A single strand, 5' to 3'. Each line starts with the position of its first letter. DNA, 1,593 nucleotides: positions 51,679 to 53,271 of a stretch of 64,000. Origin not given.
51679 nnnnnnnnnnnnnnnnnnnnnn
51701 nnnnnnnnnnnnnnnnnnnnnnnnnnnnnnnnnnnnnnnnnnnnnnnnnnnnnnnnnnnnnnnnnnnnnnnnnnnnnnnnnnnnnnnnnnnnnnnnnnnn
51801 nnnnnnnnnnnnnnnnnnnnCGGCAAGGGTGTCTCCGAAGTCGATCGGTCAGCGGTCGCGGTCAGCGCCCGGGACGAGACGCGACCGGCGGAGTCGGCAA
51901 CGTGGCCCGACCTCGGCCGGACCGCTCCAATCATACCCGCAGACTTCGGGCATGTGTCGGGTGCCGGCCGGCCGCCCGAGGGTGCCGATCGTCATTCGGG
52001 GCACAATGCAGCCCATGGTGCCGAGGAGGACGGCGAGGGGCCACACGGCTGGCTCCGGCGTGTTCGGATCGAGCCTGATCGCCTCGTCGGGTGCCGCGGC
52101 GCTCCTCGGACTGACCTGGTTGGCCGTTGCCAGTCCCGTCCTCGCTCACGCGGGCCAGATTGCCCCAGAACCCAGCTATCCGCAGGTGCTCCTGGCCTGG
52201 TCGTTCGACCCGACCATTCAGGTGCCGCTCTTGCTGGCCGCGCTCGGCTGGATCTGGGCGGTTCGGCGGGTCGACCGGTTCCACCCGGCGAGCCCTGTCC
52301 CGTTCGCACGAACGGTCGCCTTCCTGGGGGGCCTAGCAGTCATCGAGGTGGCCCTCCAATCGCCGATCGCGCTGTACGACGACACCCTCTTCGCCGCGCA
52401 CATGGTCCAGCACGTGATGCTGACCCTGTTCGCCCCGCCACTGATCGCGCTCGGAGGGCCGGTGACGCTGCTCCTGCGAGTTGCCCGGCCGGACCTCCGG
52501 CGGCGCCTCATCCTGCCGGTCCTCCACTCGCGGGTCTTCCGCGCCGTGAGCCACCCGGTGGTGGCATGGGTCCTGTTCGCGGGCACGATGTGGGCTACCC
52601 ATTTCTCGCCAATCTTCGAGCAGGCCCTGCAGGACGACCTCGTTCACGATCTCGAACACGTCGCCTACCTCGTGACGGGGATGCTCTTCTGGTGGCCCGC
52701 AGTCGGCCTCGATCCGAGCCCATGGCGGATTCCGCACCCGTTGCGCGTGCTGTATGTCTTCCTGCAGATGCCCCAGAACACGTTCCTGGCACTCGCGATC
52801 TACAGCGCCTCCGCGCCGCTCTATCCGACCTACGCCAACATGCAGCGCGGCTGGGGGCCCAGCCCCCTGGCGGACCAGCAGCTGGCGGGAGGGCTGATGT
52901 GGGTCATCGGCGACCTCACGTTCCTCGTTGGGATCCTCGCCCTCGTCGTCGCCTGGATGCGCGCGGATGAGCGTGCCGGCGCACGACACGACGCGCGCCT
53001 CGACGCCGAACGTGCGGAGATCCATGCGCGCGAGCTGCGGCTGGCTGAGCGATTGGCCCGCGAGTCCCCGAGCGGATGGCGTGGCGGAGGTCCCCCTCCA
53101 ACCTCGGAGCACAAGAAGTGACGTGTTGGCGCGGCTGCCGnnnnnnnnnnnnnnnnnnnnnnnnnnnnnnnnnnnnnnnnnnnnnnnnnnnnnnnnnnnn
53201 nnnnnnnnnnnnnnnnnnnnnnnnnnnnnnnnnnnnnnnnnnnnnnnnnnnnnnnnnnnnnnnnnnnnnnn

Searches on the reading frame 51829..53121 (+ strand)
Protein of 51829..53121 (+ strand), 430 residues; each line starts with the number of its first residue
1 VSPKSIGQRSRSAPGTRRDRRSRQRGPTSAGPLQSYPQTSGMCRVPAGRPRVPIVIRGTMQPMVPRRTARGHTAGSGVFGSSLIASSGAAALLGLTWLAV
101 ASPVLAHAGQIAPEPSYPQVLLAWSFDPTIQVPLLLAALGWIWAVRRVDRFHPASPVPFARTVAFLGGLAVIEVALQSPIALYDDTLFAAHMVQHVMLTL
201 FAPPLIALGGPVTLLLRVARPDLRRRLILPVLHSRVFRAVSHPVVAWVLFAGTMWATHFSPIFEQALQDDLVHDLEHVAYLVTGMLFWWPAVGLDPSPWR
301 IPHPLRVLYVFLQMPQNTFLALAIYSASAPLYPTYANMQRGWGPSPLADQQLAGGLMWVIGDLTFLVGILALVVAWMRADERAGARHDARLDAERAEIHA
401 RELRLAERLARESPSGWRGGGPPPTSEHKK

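Call 3: search_protein_families(library=pfam, proteins=[window:51829-53121:+], max_evalue=0.01)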
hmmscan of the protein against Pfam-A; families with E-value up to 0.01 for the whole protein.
window:51829-53121:+ (430 aa): 1 family
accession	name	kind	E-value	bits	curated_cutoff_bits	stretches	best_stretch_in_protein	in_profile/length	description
PF09678.15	Caa3_CtaG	-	1.9e-77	260.3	27.7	1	141-378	3-236/237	Cytochrome c oxidase caa3 assembly factor (Caa3_CtaG)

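Call 4: search_protein_families(library=ncbifam, proteins=[window:51829-53121:+], max_evalue=0.01)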
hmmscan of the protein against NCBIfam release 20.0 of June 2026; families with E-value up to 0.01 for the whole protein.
window:51829-53121:+ (430 aa): 1 family
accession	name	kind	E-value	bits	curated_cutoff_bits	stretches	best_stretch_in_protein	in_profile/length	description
TIGR02737.1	caa3_CtaG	equivalog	2.7e-21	76.4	279.35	1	145-338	31-215/281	cytochrome c oxidase assembly factor CtaG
